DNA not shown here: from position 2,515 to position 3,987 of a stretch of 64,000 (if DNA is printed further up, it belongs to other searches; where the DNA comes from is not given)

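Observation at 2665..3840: GNAT acetyltransferase fused to a MerB-like organomercurial-lyase-family domain with Asp to Gly change at the catalytic position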

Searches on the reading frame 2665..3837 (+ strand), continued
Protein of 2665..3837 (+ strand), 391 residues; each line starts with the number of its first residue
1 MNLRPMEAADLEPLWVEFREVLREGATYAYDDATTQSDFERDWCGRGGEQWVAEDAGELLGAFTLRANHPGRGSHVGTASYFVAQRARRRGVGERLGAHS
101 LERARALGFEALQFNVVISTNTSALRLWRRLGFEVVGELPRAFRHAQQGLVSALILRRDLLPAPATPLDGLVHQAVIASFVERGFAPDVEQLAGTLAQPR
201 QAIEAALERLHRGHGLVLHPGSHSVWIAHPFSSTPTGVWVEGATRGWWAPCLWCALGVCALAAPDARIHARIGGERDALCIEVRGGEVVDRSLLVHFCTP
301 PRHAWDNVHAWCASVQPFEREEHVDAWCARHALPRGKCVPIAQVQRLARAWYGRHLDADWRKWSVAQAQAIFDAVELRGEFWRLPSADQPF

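Call 40: find_encoding_contigs(protein=P0001, flank=6000, max_places=3)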
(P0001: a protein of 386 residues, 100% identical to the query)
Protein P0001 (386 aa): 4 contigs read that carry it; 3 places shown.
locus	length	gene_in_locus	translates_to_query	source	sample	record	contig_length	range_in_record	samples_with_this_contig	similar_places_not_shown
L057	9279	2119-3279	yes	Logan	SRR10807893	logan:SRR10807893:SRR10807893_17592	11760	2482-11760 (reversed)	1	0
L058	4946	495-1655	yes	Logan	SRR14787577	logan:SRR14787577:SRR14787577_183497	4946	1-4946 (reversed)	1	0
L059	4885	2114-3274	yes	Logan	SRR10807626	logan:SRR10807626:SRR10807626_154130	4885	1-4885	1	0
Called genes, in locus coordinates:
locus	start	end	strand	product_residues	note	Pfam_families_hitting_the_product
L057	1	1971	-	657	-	?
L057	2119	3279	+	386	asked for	PF00583:Acetyltransf_1, PF13673:Acetyltransf_10 (weak), PF13420:Acetyltransf_4 (weak), PF13508:Acetyltransf_7, PF03243:MerB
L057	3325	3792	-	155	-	PF00583:Acetyltransf_1, PF13508:Acetyltransf_7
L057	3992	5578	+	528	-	PF13646:HEAT_2 (faint)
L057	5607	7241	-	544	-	PF02310:B12-binding (weak), PF04055:Radical_SAM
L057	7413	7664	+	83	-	PF11810:DUF3332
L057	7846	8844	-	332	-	PF04166:PdxA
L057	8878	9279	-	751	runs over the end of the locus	PF13472:Lipase_GDSL_2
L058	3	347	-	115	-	?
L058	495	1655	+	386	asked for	PF00583:Acetyltransf_1, PF13673:Acetyltransf_10 (weak), PF13420:Acetyltransf_4 (weak), PF13508:Acetyltransf_7, PF03243:MerB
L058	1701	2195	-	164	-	PF00583:Acetyltransf_1, PF13508:Acetyltransf_7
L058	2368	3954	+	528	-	PF13646:HEAT_2 (faint)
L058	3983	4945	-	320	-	?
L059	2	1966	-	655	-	?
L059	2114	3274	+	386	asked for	PF00583:Acetyltransf_1, PF13673:Acetyltransf_10 (weak), PF13420:Acetyltransf_4 (weak), PF13508:Acetyltransf_7, PF03243:MerB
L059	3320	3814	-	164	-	PF00583:Acetyltransf_1, PF13508:Acetyltransf_7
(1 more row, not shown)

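Call 53: search_protein_families(library=pfam, alignment_id=A5, max_evalue=0.0001)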
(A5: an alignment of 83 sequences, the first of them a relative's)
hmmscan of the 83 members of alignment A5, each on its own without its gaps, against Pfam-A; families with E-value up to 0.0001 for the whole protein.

A. member 1, L001:6504-7898:+ (465 aa): 1 family
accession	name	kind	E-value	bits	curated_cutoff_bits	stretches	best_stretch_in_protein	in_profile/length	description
PF01212.27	Beta_elim_lyase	-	4.6e-71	239.9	27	1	56-428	1-285/288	Beta-eliminating lyase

B. families by the number of members that match (of 83 scanned): 95 families (the first 25 are shown)
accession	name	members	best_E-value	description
PF01212.27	Beta_elim_lyase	2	4.6e-71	Beta-eliminating lyase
PF00282.25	Pyridoxal_deC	2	1.6e-64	Pyridoxal-dependent decarboxylase conserved domain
PF02518.31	HATPase_c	2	6.9e-22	Histidine kinase-, DNA gyrase B-, and HSP90-like ATPase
PF00561.26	Abhydrolase_1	2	9.3e-19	alpha/beta hydrolase fold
PF00440.29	TetR_N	2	5.7e-15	Bacterial regulatory proteins, tetR family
PF01370.27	Epimerase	2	4.2e-12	NAD dependent epimerase/dehydratase family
PF08447.18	PAS_3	2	6.6e-12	PAS fold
PF13493.11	DUF4118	2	7.2e-11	Domain of unknown function (DUF4118)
PF12697.13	Abhydrolase_6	2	1.9e-10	Alpha/beta hydrolase family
PF00512.31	HisKA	2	1e-08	His Kinase A (phospho-acceptor) domain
PF02554.20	CstA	1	2.9e-116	Carbon starvation protein CstA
PF00067.27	p450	1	1.2e-83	Cytochrome P450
PF00108.29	Thiolase_N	1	9.6e-81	Thiolase, N-terminal domain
PF14903.11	WG_beta_rep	1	1.8e-73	WG containing repeat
PF00933.27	Glyco_hydro_3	1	2.5e-69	Glycosyl hydrolase family 3 N terminal domain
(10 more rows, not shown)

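Call 58: search_solved_structures(query=P0032, max_evalue=0.01)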
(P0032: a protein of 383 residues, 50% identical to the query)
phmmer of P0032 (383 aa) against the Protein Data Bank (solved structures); distinct sequences matched with E-value up to 0.01: 5.
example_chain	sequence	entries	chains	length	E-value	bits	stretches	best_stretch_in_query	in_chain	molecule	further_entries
4evy_A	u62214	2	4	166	6.8e-17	64.7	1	3-154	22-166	Aminoglycoside N(6')-acetyltransferase type 1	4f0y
1s3z_A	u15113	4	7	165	2.2e-16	63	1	19-151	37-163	aminoglycoside 6'-N-acetyltransferase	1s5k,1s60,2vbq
4e8o_A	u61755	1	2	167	2.4e-15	59.6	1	5-153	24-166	Aac(6')-Ih protein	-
5c82_A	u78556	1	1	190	0.003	19.8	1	23-122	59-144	Nourseothricin acetyltransferase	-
2eui_A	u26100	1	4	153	0.0039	19.4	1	43-142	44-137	Probable acetyltransferase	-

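Call 59: search_protein_families(library=ncbifam, proteins=[P0032, P0084], max_evalue=0.01)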
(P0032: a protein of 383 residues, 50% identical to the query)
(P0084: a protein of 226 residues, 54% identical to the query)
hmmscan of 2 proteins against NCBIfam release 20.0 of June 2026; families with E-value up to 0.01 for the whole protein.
P0032 (383 aa): 23 families
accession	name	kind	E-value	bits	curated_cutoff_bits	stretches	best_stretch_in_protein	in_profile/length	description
NF043067.1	AAC_6p_group_E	equivalog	1.7e-32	112.2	140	1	12-153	5-140/140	aminoglycoside 6'-N-acetyltransferase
NF000158.2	AAC_6p_Il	exception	1.9e-26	92.8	270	1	5-152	7-151/152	aminoglycoside N-acetyltransferase AAC(6')-Il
NF033075.0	AAC_6p_Steno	equivalog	1.2e-24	87.1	290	1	5-154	4-146/148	aminoglycoside 6'-N-acetyltransferase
NF000497.1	AAC_6p_Iak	exception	1.3e-23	83.8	325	1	5-154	8-150/153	aminoglycoside N-acetyltransferase AAC(6')-Iak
NF000138.1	AAC_6p_Iz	exception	8.9e-23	81.2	320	1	5-154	8-150/153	aminoglycoside N-acetyltransferase AAC(6')-Iz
NF038102.1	AAC_6p_III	exception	2.8e-22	79.5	305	1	4-153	9-154/156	tobramycin N-acetyltransferase AAC(6')-III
NF033374.6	AAC_6p_Id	exception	2.8e-22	79.4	320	1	16-153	13-146/149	aminoglycoside N-acetyltransferase AAC(6')-Id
NF000021.4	AAC_6p_Serra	exception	5.4e-22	78.1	310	1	15-153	12-145/146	aminoglycoside 6'-N-acetyltransferase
NF000224.3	AAC_6p_Acine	exception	5.3e-21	75.2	225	1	7-153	5-145/146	AAC(6')-Ighjkrstuvwx family aminoglycoside N-acetyltransferase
NF033130.1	AAC_6p_A48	exception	2.7e-19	69.5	300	1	6-152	3-145/147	AacA48 family aminoglycoside 6'-N-acetyltransferase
NF000140.3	AAC_6p_Salmo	exception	6.7e-18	65.4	270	1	17-151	15-143/145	cryptic aminoglycoside N-acetyltransferase AAC(6')-Iy/Iaa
NF000110.2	AAC_6p_If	exception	6.7e-18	65.2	300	1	18-154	11-143/144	aminoglycoside N-acetyltransferase AAC(6')-If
NF033076.0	AAC_6p_Yersi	exception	1.7e-17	64.1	290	1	49-151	38-140/140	aminoglycoside 6'-N-acetyltransferase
NF000123.2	AAC_6p_A34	exception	1.7e-14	53.9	300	1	2-124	2-118/146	aminoglycoside 6'-N-acetyltransferase AacA34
NF000115.2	AAC_6p_Iad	exception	5.6e-14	52.5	275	1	53-153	45-144/144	aminoglycoside N-acetyltransferase AAC(6')-Iad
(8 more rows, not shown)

P0084 (226 aa): 3 families
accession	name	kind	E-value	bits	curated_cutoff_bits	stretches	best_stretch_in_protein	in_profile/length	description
NF009710.0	PRK13239.1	equivalog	1.2e-07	31.3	193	1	15-192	32-202/210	alkylmercury lyase MerB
NF033555.1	lyase_MerB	exception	6e-05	22.8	200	1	15-187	11-176/181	organomercurial lyase MerB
NF040728.1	MerB_rel_SaoL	equivalog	0.00032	20.7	140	1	9-127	18-140/159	MerB-like organometallic lyase SaoL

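Call 72: list_cluster_members(proteins=[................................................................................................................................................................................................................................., P0001])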
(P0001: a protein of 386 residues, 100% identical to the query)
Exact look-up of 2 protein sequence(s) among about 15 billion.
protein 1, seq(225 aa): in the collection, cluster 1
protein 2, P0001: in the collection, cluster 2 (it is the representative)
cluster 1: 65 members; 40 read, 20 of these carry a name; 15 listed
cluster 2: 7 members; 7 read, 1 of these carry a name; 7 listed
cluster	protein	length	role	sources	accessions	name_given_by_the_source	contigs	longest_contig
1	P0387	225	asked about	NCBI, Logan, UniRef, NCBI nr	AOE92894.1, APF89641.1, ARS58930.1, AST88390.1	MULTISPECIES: organomercurial lyase [Ralstonia solanacearum species complex] | Transmembrane protein n=4 Tax=Ralstonia solanacearum species complex TaxID=3116862 ...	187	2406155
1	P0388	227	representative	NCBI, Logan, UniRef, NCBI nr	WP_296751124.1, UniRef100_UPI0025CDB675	alkylmercury lyase family protein [Thiobacillus sp.] | alkylmercury lyase family protein n=1 Tax=Thiobacillus sp. TaxID=924 RepID=UPI0025CDB675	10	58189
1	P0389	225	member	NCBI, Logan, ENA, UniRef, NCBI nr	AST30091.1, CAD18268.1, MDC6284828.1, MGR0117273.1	organomercurial lyase [Ralstonia pseudosolanacearum] | Transmembrane protein n=1 Tax=Ralstonia nicotianae (strain ATCC BAA-1114 / GMI1000) ...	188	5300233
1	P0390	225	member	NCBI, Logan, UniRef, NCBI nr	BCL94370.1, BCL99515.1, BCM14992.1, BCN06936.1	organomercurial lyase [Ralstonia pseudosolanacearum] | organomercurial lyase n=1 Tax=Ralstonia pseudosolanacearum TaxID=1310165 ...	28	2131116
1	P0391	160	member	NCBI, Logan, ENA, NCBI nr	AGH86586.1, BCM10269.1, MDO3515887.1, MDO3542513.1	organomercurial lyase [Ralstonia nicotianae] | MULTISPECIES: organomercurial lyase [Ralstonia]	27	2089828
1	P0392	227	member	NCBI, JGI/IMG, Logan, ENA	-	hypothetical protein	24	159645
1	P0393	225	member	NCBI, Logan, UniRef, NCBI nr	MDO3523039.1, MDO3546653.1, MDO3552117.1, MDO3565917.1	organomercurial lyase [Ralstonia pseudosolanacearum] | organomercurial lyase n=1 Tax=Ralstonia pseudosolanacearum TaxID=1310165 ...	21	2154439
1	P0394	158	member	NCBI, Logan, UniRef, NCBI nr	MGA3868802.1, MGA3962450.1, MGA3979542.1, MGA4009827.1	organomercurial lyase (plasmid) [Ralstonia pseudosolanacearum] | organomercurial lyase n=1 Tax=Ralstonia pseudosolanacearum TaxID=1310165 ... | organomercurial lyase [Ralstonia pseudosolanacearum]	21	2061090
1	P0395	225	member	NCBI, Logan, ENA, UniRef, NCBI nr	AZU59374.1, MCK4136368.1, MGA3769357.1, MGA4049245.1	hypothetical protein DOT66_04465 [Ralstonia pseudosolanacearum] | organomercurial lyase n=1 Tax=Ralstonia pseudosolanacearum TaxID=1310165 ... | organomercurial lyase [Ralstonia pseudosolanacearum]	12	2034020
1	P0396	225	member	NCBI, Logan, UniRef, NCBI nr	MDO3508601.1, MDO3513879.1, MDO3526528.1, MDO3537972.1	organomercurial lyase [Ralstonia pseudosolanacearum] | organomercurial lyase n=1 Tax=Ralstonia pseudosolanacearum TaxID=1310165 ...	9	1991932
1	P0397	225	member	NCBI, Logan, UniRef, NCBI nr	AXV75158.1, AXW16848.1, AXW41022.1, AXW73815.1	hypothetical protein CJO75_22280 (plasmid) [Ralstonia solanacearum] | organomercurial lyase n=1 Tax=Ralstonia pseudosolanacearum TaxID=1310165 ... | hypothetical protein CJO75_22280 [Ralstonia solanacearum]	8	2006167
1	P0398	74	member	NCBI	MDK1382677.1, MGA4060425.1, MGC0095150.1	organomercurial lyase, partial [Ralstonia nicotianae]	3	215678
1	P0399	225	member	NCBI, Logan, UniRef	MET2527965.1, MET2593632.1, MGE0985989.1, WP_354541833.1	organomercurial lyase [Ralstonia pseudosolanacearum] | organomercurial lyase n=1 Tax=Ralstonia pseudosolanacearum TaxID=1310165 ...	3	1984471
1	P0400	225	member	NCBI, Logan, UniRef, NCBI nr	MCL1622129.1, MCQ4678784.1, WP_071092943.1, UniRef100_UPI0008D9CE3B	organomercurial lyase [Ralstonia pseudosolanacearum] | organomercurial lyase n=1 Tax=Ralstonia pseudosolanacearum TaxID=1310165 ...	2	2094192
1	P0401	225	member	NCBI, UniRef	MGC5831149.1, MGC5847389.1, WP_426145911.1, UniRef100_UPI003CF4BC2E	organomercurial lyase [Ralstonia pseudosolanacearum] | organomercurial lyase n=1 Tax=Ralstonia pseudosolanacearum TaxID=1310165 ...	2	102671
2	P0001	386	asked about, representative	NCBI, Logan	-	-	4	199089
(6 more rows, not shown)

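Call 82: search_protein_families(library=ncbifam, proteins=[P0057, P0043, P0022, P0080], max_evalue=0.001)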
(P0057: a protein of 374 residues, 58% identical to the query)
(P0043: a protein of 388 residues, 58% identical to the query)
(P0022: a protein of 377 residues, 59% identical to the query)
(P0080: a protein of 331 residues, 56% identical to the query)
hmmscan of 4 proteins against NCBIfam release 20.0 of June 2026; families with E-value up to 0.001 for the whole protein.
P0057 (374 aa): 2 families
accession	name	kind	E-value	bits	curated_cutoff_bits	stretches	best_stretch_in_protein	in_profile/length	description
NF050075.1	SMU1112c_YaeR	equivalog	1.2e-05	25.5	140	1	62-141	49-123/125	SMU1112c/YaeR family gloxylase I-like metalloprotein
TIGR03645.1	glyox_marine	hypoth_equivalog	5.5e-05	23.2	262.05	1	49-142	57-149/162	lactoylglutathione lyase family protein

P0043 (388 aa): 2 families
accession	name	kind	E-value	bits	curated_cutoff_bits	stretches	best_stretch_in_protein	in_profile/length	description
NF008577.1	PRK11536.1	equivalog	4.1e-12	45.9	294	1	27-155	33-162/222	6-hydroxyaminopurine reductase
NF011069.0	PRK14499.1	equivalog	4.7e-12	45.6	457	1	6-155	164-306/308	cyclic pyranopterin monophosphate synthase MoaC/MOSC-domain-containing protein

P0022 (377 aa): 1 family
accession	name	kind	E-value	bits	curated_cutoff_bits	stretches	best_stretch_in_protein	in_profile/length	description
NF009807.1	PRK13291.1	equivalog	2.9e-06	27.1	160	1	36-147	55-167/172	YfiT family bacillithiol transferase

P0080 (331 aa): 2 families
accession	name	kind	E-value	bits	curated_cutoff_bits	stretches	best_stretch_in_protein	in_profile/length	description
NF009710.0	PRK13239.1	equivalog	1.2e-05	24.8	193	1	205-298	110-203/210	alkylmercury lyase MerB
NF033555.1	lyase_MerB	exception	0.00031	20.5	200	0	208-292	92-176/181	organomercurial lyase MerB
